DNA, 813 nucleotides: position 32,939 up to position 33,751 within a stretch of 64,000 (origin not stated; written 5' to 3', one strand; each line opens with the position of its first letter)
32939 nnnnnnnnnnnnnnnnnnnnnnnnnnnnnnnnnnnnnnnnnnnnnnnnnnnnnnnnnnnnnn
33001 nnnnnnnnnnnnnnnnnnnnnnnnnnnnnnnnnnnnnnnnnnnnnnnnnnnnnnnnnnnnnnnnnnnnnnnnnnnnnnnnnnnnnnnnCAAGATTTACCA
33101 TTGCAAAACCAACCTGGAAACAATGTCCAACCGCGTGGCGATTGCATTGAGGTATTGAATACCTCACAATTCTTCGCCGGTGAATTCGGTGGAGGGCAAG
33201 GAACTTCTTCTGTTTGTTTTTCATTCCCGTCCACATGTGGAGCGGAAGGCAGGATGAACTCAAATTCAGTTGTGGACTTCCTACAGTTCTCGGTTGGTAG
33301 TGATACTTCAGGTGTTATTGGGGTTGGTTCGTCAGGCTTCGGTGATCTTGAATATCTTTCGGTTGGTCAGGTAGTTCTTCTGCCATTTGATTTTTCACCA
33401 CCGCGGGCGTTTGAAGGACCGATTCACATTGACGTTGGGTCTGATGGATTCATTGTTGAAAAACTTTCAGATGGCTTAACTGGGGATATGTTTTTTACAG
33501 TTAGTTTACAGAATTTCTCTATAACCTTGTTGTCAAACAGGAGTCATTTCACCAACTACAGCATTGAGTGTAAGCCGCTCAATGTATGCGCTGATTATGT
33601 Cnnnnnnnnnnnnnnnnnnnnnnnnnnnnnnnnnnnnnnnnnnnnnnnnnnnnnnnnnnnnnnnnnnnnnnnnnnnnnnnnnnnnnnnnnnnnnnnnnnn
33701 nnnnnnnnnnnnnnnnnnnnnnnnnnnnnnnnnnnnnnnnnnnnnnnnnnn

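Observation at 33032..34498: Bacteroidota-type T9SS sorting-domain protein inside a CPR-like ribosomal gene cluster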

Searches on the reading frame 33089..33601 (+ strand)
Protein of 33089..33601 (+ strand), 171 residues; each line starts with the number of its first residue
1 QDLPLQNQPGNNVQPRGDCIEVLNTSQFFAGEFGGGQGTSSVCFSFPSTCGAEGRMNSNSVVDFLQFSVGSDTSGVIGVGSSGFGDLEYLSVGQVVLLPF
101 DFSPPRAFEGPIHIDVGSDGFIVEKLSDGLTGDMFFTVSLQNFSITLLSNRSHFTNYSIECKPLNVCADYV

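Call 91: search_protein_representatives(protein=window:33089-33601:+)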
Query: 171 residues. Proteins with E-value up to 0.001 (for the whole library): 7; up to 1e-10: 5; up to 1e-30: 2. The best 7 are listed.
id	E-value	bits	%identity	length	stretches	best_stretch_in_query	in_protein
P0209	6.8e-39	149.7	49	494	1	15-170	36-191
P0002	3.1e-37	144.3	61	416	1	56-170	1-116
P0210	5.6e-23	97.9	40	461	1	19-169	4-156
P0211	1.3e-16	77.2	34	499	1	4-170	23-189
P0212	4.0e-14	69.0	34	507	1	3-171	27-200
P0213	2.5e-07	46.9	33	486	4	36-95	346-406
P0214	1.5e-04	37.9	40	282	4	50-84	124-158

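Call 93: find_encoding_contigs(protein=P0209, flank=10000, max_places=3)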
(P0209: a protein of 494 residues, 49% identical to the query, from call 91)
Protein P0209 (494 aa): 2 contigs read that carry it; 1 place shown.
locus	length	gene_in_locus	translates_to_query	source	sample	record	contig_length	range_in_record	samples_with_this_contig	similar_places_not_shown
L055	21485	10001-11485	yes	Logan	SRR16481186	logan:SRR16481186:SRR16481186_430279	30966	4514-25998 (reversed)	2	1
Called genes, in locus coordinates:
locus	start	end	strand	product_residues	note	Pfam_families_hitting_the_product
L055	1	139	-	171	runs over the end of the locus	PF01250:Ribosomal_S6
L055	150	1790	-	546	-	PF02518:HATPase_c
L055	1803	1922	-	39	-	-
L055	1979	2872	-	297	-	PF09924:LPG_synthase_C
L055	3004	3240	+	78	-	-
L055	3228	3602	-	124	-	-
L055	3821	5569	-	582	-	PF05157:MshEN, PF00437:T2SSE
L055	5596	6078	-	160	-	-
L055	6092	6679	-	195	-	PF04350:PilO (faint)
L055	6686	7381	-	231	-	-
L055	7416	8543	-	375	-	PF11104:PilM_2, PF14450:FtsA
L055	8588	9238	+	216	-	PF00156:Pribosyltran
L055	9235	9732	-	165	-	-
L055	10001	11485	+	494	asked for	PF13585:CHU_C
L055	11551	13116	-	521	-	-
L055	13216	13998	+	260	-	PF00535:Glycos_transf_2, PF10111:Glyco_tranf_2_2, PF13641:Glyco_tranf_2_3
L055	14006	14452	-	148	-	-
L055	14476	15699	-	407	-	PF12704:MacB_PCD, PF02687:FtsX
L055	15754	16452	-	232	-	PF00005:ABC_tran, PF02463:SMC_N (faint)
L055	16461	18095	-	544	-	PF25973:BSH_CzcB (weak), PF25919:BSH_CusB (faint), PF25954:Beta-barrel_RND_2 (weak), PF25990:Beta-barrel_YknX, PF26002:Beta-barrel_AprE (faint)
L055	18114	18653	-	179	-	-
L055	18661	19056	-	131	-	-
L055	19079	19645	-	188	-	PF04542:Sigma70_r2, PF08281:Sigma70_r4_2, PF04545:Sigma70_r4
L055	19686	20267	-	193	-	PF13489:Methyltransf_23, PF01209:Ubie_methyltran, PF13847:Methyltransf_31, PF08241:Methyltransf_11, PF08242:Methyltransf_12, PF13649:Methyltransf_25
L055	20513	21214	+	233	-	-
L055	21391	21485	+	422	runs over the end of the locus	PF02195:ParB_N, PF01555:N6_N4_Mtase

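Call 94: find_encoding_contigs(protein=P0212, flank=10000, max_places=3)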
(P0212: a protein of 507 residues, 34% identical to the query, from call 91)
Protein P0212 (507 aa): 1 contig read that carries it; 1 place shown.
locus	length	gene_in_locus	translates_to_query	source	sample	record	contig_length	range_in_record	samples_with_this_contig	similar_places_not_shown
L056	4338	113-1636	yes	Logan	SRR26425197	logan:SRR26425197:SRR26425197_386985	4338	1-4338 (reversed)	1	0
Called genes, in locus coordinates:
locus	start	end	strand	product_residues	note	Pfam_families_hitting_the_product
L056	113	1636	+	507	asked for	PF13585:CHU_C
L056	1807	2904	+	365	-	PF00149:Metallophos, PF12850:Metallophos_2 (weak)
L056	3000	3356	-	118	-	PF20409:SnoaL_5, PF12680:SnoaL_2 (weak)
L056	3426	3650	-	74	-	-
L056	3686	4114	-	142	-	-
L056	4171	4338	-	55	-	?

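Call 95: list_cluster_members(proteins=[P0209, P0210, P0211, P0212, L055:3821-5566:-, L055:14476-15696:-, L055:16461-18092:-, L055:7416-8540:-, L056:1807-2901:+])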
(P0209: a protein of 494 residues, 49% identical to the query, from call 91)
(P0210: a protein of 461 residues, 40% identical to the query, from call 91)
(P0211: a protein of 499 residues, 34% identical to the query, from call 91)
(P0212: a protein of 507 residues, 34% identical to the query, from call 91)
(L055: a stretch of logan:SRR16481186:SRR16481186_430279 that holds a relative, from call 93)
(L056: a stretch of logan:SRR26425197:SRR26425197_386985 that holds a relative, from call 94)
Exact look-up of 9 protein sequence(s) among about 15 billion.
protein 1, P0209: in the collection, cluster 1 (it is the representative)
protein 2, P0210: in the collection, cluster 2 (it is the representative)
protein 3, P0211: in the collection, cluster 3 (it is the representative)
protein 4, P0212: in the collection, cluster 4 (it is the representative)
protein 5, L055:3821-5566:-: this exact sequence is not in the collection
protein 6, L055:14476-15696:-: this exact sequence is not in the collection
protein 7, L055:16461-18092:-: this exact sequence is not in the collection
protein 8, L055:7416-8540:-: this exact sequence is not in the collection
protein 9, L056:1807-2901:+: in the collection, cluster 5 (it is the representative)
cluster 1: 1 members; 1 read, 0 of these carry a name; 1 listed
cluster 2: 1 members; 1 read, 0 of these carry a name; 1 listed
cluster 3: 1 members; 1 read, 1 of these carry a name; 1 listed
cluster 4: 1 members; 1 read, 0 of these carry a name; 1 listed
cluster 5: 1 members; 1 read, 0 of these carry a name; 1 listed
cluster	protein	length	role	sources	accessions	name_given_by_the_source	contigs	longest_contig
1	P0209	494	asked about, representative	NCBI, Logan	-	-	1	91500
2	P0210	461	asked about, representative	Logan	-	-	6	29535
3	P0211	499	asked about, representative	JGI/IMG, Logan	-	gliding motility-associated-like protein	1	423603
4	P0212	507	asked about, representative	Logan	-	-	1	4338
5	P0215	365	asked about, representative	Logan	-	-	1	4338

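Call 96: find_encoding_contigs(protein=P0211, flank=10000, max_places=2)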
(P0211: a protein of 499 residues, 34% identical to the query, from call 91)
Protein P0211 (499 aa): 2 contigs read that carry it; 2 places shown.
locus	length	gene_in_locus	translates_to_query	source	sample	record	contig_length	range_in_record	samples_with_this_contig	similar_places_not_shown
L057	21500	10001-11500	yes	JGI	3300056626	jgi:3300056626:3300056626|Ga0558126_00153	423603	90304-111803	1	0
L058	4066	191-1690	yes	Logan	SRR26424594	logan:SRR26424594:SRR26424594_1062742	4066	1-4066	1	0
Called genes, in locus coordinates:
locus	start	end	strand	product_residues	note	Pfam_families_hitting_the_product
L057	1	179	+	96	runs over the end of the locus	PF00886:Ribosomal_S16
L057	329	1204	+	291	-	-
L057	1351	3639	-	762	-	PF02463:SMC_N, PF13175:AAA_15, PF13476:AAA_23, PF13304:AAA_21 (weak)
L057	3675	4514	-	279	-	PF00398:RrnaAD, PF13649:Methyltransf_25 (faint)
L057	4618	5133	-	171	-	PF01936:NYN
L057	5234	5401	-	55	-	-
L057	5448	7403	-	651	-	PF00580:UvrD-helicase, PF13245:AAA_19, PF13604:AAA_30 (faint), PF01443:Viral_helicase1 (faint), PF13361:UvrD_C, PF13538:UvrD_C_2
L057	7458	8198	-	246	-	-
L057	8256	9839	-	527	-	-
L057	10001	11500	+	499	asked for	PF13585:CHU_C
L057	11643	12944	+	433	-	PF19077:Big_13, PF17936:Big_6 (weak), PF19077:Big_13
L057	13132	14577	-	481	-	PF01406:tRNA-synt_1e, PF09334:tRNA-synt_1g (weak)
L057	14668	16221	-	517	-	-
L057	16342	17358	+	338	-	PF01476:LysM (weak), PF23446:LysM1_NFP_LYK (faint), PF23473:LysM3_LYK4_5 (faint), PF01476:LysM, PF01551:Peptidase_M23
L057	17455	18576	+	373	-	PF05697:Trigger_N, PF05698:Trigger_C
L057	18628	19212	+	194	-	PF00574:CLP_protease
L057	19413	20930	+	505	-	PF12072:RNase_Y_N, PF00013:KH_1 (weak), PF01966:HD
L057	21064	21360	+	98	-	PF00216:Bac_DNA_binding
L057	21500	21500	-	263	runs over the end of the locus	-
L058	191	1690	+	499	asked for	PF13585:CHU_C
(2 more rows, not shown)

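Call 97: find_encoding_contigs(protein=P0210, flank=10000, max_places=2)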
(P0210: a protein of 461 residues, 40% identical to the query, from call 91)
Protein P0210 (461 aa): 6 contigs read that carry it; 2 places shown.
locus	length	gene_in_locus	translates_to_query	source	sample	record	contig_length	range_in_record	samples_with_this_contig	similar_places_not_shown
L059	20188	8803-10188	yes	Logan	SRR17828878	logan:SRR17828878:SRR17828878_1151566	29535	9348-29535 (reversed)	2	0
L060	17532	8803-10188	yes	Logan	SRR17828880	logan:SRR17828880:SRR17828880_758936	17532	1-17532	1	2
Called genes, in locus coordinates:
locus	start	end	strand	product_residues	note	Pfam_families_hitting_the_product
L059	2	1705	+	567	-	?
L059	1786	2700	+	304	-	PF01048:PNP_UDP_1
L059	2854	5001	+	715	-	PF00009:GTP_EFTU, PF03144:GTP_EFTU_D2, PF22042:EF-G_D2, PF14492:EFG_III, PF16658:RF3_C, PF03764:EFG_IV, PF00679:EFG_C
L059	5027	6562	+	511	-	PF00364:Biotin_lipoyl (faint), PF25973:BSH_CzcB (faint), PF25967:RND-MFP_C (faint), PF25954:Beta-barrel_RND_2 (weak), PF25990:Beta-barrel_YknX, PF26002:Beta-barrel_AprE (weak)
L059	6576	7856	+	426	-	PF02687:FtsX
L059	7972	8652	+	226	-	PF00005:ABC_tran, PF02463:SMC_N (faint), PF13304:AAA_21 (faint)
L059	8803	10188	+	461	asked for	PF13585:CHU_C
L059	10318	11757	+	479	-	PF18962:Por_Secre_tail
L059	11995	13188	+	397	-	PF00009:GTP_EFTU, PF03144:GTP_EFTU_D2, PF03143:GTP_EFTU_D3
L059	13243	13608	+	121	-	PF00338:Ribosomal_S10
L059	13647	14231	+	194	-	PF00297:Ribosomal_L3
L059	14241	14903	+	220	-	PF00573:Ribosomal_L4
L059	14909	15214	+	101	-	PF00276:Ribosomal_L23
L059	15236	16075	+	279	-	PF00181:Ribosomal_L2_N, PF03947:Ribosomal_L2_C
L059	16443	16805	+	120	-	-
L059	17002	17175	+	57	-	-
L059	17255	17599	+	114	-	PF00203:Ribosomal_S19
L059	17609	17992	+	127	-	PF00237:Ribosomal_L22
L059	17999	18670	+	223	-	PF07650:KH_2, PF00189:Ribosomal_S3_C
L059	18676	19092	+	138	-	PF00252:Ribosomal_L16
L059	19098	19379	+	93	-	PF00366:Ribosomal_S17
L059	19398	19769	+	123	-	PF00238:Ribosomal_L14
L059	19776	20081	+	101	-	PF00467:KOW, PF17136:ribosomal_L24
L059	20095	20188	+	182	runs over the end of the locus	PF00281:Ribosomal_L5, PF00673:Ribosomal_L5_C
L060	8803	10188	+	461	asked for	PF13585:CHU_C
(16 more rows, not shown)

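Call 100: list_cluster_members(proteins=[L055:3824-5569:-, L055:14479-15699:-, L055:7419-8543:-, L055:153-1790:-, L057:13135-14577:-, L057:17455-18573:+, L057:19413-20927:+, L057:5451-7403:-, L059:2854-4998:+, L059:10318-11754:+])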
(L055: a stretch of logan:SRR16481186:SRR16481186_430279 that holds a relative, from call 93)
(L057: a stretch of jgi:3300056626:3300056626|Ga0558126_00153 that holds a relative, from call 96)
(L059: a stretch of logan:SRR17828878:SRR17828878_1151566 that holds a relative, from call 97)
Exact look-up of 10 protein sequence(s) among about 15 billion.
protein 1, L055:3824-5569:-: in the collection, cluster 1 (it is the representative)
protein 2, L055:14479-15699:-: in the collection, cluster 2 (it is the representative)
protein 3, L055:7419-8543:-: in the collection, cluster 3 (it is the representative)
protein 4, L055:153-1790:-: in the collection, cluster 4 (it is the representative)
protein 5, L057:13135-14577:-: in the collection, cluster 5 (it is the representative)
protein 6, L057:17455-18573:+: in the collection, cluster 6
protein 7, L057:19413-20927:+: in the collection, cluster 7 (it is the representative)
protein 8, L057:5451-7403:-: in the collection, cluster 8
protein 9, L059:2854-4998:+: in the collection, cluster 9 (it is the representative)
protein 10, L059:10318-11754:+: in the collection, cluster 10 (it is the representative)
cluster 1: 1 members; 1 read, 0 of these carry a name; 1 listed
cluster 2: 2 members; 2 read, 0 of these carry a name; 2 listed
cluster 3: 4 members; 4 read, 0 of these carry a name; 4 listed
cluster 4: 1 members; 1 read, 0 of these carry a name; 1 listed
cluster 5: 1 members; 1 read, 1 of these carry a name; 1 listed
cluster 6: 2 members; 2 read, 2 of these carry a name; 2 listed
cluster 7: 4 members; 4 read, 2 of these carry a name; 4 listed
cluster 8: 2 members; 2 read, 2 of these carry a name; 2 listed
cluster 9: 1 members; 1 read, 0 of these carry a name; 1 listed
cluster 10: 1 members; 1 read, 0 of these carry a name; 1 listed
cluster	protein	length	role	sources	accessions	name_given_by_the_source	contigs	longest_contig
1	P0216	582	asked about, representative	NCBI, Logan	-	-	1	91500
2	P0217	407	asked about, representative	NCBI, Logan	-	-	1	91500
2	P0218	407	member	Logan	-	-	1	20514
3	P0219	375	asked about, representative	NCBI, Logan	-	-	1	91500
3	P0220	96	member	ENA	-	-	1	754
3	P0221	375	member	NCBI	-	-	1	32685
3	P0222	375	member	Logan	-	-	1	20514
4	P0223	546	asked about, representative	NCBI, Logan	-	-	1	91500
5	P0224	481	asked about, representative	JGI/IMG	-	cysteinyl-tRNA synthetase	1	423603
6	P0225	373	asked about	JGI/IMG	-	FKBP-type peptidyl-prolyl cis-trans isomerase (trigger factor)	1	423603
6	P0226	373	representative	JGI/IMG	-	FKBP-type peptidyl-prolyl cis-trans isomerase (trigger factor)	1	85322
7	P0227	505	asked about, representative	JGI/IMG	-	ribonuclease Y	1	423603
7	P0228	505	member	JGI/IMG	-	ribonuclease Y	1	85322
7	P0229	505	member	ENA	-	-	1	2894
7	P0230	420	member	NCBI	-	-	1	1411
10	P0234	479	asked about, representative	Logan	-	-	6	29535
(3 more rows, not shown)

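Call 101: search_protein_families(library=ncbifam, proteins=[P0209, P0210, P0211, P0212, P0234, L057:11643-12941:+], max_evalue=0.01)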
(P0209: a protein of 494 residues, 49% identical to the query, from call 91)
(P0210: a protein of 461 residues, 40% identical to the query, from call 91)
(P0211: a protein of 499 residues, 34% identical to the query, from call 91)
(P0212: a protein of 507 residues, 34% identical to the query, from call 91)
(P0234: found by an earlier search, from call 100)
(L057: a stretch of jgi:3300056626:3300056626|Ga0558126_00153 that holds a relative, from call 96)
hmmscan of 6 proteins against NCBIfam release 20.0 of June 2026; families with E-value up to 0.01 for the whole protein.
P0209 (494 aa): 1 family
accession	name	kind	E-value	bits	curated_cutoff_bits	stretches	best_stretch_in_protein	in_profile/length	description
TIGR04131.1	Bac_Flav_CTERM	domain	7.3e-10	38.9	35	1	410-493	4-84/85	T9SS type B sorting domain-containing protein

P0210 (461 aa): 1 family
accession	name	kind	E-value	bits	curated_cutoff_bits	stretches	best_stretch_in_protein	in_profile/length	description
TIGR04131.1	Bac_Flav_CTERM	domain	3.4e-11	43.2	35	1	377-434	4-62/85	T9SS type B sorting domain-containing protein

P0211 (499 aa): 1 family
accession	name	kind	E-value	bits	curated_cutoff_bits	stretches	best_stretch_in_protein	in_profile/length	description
TIGR04131.1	Bac_Flav_CTERM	domain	5.4e-12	45.7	35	1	415-499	4-85/85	T9SS type B sorting domain-containing protein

P0212 (507 aa): 1 family
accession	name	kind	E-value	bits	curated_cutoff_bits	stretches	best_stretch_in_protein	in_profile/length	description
TIGR04131.1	Bac_Flav_CTERM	domain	5.1e-15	55.4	35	1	420-506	3-84/85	T9SS type B sorting domain-containing protein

P0234 (479 aa): 2 families
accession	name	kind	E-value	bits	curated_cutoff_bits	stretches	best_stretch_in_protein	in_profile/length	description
TIGR04183.1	Por_Secre_tail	domain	9.9e-10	38.3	23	1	404-478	1-72/72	T9SS type A sorting domain-containing protein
NF038113.1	T9SSA_dep_M36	equivalog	2e-09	36.2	885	1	399-478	790-869/869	T9SS-dependent M36 family metallopeptidase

L057:11643-12941:+ (433 aa): 3 families
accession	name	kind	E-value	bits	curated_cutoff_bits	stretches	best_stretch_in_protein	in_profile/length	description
NF033510.3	Ca_tandemer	repeat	1.2e-10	41.6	50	0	338-420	8-95/96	Ca2+-stabilized repeat-containing adhesin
NF047446.1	barrel_OmpL47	domain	2.1e-05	24.9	40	0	201-223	46-68/68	OmpL47-type beta-barrel domain-containing protein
NF040520.1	Ig_like_BLP2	equivalog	2.9e-05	22.4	750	1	143-296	429-573/730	Ig-like repeat protein Blp2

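Call 107: search_protein_families(library=pfam, proteins=[P0234, P0209], max_evalue=1)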
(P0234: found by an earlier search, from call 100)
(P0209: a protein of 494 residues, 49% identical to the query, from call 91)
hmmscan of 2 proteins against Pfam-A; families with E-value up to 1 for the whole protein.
P0234 (479 aa): 2 families
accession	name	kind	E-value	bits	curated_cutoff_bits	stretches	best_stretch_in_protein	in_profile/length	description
PF18962.6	Por_Secre_tail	-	1.4e-08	35.3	27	1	404-477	1-75/75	Secretion system C-terminal sorting domain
PF05303.17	GSKIP_dom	-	0.18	12.4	20.9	1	352-400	46-96/105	GSKIP domain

P0209 (494 aa): 1 family
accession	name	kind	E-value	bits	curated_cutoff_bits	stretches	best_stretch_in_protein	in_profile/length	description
PF13585.12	CHU_C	-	1.5e-09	38.3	27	1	410-475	4-71/86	CHU_C Type IX secretion signal domain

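Call 110: search_protein_families(library=pfam, proteins=[L055:11551-13116:-, L057:8256-9839:-], max_evalue=0.01)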
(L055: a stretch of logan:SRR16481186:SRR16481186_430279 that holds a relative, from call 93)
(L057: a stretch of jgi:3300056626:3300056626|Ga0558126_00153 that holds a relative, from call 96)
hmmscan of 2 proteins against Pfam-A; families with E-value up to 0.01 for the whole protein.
L055:11551-13116:- (521 aa): 0 families

L057:8256-9839:- (527 aa): 0 families
